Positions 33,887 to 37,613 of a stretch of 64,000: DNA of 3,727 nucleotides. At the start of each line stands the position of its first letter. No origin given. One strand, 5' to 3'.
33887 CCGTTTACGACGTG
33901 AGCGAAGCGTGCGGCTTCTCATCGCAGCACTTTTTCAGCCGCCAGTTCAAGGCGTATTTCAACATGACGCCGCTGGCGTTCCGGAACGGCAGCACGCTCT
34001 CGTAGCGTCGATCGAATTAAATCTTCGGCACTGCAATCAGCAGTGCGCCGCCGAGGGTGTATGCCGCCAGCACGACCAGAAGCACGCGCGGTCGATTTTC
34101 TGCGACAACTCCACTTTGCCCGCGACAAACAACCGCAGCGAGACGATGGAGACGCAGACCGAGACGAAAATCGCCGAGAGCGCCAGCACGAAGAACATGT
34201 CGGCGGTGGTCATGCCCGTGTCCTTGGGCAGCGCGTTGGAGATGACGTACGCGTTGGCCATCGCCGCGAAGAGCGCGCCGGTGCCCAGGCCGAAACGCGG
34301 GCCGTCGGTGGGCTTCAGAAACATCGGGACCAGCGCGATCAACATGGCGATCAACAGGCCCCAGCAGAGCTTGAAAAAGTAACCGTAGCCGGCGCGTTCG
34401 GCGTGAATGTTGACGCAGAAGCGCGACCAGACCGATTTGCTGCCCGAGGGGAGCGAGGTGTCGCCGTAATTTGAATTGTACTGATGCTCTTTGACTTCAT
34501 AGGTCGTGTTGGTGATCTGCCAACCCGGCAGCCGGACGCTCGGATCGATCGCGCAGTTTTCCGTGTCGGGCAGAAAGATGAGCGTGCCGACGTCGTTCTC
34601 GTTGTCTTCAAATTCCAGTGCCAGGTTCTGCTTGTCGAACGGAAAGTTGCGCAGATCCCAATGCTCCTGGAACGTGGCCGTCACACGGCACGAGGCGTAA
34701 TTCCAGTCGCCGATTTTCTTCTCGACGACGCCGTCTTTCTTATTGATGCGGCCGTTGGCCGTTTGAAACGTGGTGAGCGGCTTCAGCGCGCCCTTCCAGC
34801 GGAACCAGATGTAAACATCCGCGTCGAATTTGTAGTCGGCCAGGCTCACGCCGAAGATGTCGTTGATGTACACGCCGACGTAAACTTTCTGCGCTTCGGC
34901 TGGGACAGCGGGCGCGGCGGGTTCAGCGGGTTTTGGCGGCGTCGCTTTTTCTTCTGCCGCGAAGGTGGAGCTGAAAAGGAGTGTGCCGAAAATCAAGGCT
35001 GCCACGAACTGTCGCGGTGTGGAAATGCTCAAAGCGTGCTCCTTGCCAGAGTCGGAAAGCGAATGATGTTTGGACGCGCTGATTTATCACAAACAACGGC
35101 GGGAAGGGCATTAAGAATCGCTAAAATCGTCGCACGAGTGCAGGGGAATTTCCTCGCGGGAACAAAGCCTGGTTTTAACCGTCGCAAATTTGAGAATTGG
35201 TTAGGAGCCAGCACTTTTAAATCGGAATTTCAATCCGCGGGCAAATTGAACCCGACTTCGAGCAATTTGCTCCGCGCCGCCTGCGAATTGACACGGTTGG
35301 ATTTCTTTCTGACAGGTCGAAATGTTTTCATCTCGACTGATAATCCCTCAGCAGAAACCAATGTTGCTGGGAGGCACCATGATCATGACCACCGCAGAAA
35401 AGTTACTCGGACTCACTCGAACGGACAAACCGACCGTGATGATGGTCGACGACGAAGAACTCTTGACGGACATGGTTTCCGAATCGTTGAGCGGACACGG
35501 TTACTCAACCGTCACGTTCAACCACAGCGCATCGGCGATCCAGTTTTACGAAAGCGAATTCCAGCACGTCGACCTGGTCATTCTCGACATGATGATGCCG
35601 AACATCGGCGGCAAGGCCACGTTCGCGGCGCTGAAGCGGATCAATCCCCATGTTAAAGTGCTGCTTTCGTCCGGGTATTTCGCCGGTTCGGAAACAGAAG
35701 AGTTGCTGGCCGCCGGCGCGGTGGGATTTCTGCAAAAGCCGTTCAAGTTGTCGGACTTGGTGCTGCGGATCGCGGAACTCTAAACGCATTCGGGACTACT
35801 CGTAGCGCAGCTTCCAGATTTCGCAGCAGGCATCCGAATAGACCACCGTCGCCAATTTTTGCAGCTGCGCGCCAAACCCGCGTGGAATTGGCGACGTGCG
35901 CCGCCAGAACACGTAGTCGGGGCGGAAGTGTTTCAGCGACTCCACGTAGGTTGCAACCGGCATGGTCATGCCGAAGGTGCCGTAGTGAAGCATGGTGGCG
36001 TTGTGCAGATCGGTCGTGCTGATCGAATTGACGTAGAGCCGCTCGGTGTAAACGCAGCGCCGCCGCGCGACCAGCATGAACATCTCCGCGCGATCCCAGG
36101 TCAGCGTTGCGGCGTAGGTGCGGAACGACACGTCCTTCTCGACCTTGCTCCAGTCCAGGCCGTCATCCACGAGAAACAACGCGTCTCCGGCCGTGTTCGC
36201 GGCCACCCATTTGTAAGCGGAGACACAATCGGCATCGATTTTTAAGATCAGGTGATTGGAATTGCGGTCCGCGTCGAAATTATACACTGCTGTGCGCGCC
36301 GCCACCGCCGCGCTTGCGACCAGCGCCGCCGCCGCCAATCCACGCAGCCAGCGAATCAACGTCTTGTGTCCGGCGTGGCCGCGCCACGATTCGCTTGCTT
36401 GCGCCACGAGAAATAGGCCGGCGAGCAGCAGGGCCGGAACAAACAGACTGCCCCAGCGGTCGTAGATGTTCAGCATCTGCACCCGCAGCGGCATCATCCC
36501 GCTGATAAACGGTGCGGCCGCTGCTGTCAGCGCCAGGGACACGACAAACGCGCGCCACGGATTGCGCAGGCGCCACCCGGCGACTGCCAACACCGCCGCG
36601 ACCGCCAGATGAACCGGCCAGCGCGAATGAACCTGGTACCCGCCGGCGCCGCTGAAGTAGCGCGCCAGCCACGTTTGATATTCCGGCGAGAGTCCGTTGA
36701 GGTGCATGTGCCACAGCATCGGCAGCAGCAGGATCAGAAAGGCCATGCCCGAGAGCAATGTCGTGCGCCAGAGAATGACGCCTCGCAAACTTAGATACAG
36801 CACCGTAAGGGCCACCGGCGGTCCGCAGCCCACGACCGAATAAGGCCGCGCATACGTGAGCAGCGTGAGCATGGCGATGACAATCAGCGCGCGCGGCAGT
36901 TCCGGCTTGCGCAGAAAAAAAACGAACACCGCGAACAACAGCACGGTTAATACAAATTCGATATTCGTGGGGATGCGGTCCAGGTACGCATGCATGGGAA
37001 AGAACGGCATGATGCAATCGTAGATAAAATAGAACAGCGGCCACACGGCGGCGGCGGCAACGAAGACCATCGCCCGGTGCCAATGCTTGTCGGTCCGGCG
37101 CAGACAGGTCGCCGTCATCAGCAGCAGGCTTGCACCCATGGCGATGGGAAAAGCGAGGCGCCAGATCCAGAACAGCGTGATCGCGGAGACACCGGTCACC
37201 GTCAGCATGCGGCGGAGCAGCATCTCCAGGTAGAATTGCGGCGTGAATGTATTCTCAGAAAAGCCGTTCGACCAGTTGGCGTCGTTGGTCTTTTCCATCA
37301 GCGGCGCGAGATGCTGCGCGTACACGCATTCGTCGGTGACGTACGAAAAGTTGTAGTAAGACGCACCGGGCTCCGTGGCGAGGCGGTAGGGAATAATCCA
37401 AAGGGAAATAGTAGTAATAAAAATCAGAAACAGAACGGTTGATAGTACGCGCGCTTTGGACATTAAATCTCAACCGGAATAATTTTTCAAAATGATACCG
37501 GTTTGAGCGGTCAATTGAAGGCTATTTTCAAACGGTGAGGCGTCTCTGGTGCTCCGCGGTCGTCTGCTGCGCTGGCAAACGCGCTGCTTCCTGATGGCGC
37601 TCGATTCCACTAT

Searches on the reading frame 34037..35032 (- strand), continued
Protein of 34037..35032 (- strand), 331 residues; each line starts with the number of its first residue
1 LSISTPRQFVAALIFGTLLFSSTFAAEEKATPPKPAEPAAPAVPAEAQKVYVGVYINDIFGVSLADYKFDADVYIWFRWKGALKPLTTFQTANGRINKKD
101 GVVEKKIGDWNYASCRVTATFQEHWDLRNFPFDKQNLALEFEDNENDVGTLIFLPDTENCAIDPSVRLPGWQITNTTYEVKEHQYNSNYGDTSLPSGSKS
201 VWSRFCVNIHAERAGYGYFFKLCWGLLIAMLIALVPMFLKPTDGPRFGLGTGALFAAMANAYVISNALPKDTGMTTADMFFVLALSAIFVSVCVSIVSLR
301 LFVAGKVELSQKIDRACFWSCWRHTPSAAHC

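Call 48: predict_structure(alignment_id=A2)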
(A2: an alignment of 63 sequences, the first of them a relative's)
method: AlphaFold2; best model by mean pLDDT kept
length: 332 residues; sequences in the alignment: 63
mean_pLDDT: 90.7   pTM: 0.80
mean pLDDT of the five models: 90.7, 90.2, 89.8, 89.6, 89.1
residues with pLDDT >= 90: 272; 70-90: 22; 50-70: 30; < 50: 8
segments of 3 or more residues with pLDDT < 50: 15-20
pLDDT, mean of each block of 10 residues (from residue 1): 60 51 55 63 97 97 98 96 97 98 97 98 96 96 94 98 95 96 77 87 97 95 96 93 94 96 95 97 97 97 97 98 96 92
secondary structure, 60 per line:
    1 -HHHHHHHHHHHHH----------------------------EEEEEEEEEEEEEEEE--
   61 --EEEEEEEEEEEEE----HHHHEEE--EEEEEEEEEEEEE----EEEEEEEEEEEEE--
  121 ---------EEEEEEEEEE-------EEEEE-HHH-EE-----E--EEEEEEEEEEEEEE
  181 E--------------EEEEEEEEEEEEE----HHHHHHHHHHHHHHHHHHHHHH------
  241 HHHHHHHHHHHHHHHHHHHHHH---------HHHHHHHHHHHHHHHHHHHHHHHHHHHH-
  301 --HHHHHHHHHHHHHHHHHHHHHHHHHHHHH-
elements in order: H2-14 E43-58 E63-75 H80-83 E84-86 E89-101 E106-118 E130-139 E147-151 E167-181 E196-208 H213-234 H241-262 H272-299 H303-331

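Call 49: predict_structure(alignment_id=A3)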
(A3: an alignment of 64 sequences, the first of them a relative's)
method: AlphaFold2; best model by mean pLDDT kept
length: 331 residues; sequences in the alignment: 64
mean_pLDDT: 87.8   pTM: 0.77
mean pLDDT of the five models: 87.8, 86.8, 86.2, 85.5, 84.7
residues with pLDDT >= 90: 249; 70-90: 32; 50-70: 32; < 50: 18
segments of 3 or more residues with pLDDT < 50: 1-5, 22-31
pLDDT, mean of each block of 10 residues (from residue 1): 49 61 47 52 82 98 97 98 96 97 98 98 95 96 95 97 96 97 88 84 97 93 92 91 88 95 94 92 92 93 96 92 66 44
secondary structure, 60 per line:
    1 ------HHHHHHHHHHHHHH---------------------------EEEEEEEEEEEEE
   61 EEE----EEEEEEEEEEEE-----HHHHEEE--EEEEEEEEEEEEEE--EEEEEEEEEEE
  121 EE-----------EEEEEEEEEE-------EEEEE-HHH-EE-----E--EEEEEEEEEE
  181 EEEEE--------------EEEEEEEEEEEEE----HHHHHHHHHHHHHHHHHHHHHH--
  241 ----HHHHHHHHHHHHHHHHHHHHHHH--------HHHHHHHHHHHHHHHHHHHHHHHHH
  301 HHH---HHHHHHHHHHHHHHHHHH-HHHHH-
elements in order: H7-20 E48-63 E68-79 H85-88 E89-91 E94-107 E110-122 E134-143 E151-155 E171-185 E200-212 H217-238 H245-267 H276-303 H307-324 H326-330

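Call 51: fold_search(model_id=the predicted structure, library=pdb)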
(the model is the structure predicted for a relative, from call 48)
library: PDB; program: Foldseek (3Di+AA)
matches with E <= 10: 1581; with E <= 0.001: 1107
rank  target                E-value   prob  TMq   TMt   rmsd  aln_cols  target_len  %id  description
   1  6f0u_A                3.9e-22  1.00  0.75  0.80   6.3       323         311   20  GLIC mutant E35A (released 2018-01-10)
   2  4hfb_A                4.9e-22  1.00  0.74  0.78   7.0       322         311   20  The GLIC pentameric Ligand-Gated Ion Channel F14'A ethanol-sensitive mutant (Apo) (released 2013-04-17)
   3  6f16_A                5.2e-22  1.00  0.74  0.79   7.0       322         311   20  GLIC mutant H277Q (released 2018-01-10)
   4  4ila_E                5.8e-22  1.00  0.75  0.80   5.4       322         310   19  The pentameric ligand-gated ion channel GLIC A237F in complex with Cesium (released 2013-02-20)
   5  6hz1_A                7.3e-22  1.00  0.74  0.78   7.0       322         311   20  THE GLIC PENTAMERIC LIGAND-GATED ION CHANNEL MUTANT E243C (released 2018-12-19)
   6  6hy5_A                1.0e-21  1.00  0.73  0.78   7.0       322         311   20  THE GLIC PENTAMERIC LIGAND-GATED ION CHANNEL MUTANT Q193C (released 2018-12-19)
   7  5mzr_A                1.2e-21  1.00  0.73  0.77   7.3       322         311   20  X-ray structure of the H235Q mutant of GLIC in complex with propofol (released 2018-02-14)
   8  6hyw_A                1.3e-21  1.00  0.74  0.79   7.0       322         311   20  THE GLIC PENTAMERIC LIGAND-GATED ION CHANNEL MUTANT Y119F (released 2018-12-19)
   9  6f0n_A                1.8e-21  1.00  0.74  0.78   7.0       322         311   20  GLIC mutant E82A (released 2018-01-10)
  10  6f0m_A                1.9e-21  1.00  0.74  0.78   7.0       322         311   20  GLIC mutant E35Q (released 2018-01-10)
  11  5mvm_A                1.9e-21  1.00  0.73  0.78   7.2       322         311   20  X-ray structure of the F14'A -N15'A double mutant of GLIC in complex with propofol (released 2018-03-14)
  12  6f10_A                2.1e-21  1.00  0.73  0.78   7.2       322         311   20  GLIC mutant D88N (released 2018-01-10)
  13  5iux_A                2.4e-21  1.00  0.74  0.78   7.0       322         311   20  GLIC-V135C bimane labelled X-ray structure (released 2017-03-29)
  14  6f0v_A                2.4e-21  1.00  0.73  0.77   7.3       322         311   20  GLIC mutant E82Q (released 2018-01-10)
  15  6f12_A                2.6e-21  1.00  0.72  0.77   7.3       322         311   20  GLIC mutant E181A (released 2018-01-10)
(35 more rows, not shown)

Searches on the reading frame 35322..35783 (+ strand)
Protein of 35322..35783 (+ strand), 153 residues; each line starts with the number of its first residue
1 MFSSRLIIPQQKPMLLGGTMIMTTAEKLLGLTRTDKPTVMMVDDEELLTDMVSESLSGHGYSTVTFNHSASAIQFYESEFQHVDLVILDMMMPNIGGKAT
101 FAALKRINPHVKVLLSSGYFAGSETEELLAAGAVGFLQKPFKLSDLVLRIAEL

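Call 3: search_protein_families(library=pfam, proteins=[window:35322-35783:+], max_evalue=1)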
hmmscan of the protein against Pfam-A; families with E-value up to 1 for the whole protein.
window:35322-35783:+ (153 aa): 1 family
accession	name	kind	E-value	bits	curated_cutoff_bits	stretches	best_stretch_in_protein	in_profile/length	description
PF00072.30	Response_reg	-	4.4e-21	75.6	30.2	1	39-150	1-110/111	Response regulator receiver domain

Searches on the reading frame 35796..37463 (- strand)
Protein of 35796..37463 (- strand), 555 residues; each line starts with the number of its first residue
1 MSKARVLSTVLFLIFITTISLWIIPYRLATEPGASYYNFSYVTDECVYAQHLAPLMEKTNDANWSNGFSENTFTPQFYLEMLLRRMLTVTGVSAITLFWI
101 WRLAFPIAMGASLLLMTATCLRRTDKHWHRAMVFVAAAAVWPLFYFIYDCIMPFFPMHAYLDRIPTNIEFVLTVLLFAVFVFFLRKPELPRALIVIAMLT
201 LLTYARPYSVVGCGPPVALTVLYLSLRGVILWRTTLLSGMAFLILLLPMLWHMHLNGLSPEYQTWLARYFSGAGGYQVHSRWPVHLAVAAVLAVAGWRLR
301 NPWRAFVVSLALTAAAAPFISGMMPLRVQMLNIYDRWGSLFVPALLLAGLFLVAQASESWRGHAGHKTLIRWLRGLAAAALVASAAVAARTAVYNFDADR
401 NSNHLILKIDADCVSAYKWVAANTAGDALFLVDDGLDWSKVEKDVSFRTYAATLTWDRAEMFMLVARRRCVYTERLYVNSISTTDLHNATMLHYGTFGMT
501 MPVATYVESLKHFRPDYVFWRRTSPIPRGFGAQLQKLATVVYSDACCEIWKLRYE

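Call 3: search_protein_families(library=pfam, proteins=[window:35796-37463:-], max_evalue=1)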
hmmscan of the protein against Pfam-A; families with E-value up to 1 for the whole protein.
window:35796-37463:- (555 aa): 2 families
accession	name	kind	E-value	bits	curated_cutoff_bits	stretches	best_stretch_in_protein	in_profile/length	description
PF20604.3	DUF6798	-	0.063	13.5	26.9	1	412-451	2-33/61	Domain of unknown function (DUF6798)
PF12270.13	Cyt_c_ox_IV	-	0.064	13.8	26.9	0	273-313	77-116/132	Cytochrome c oxidase subunit IV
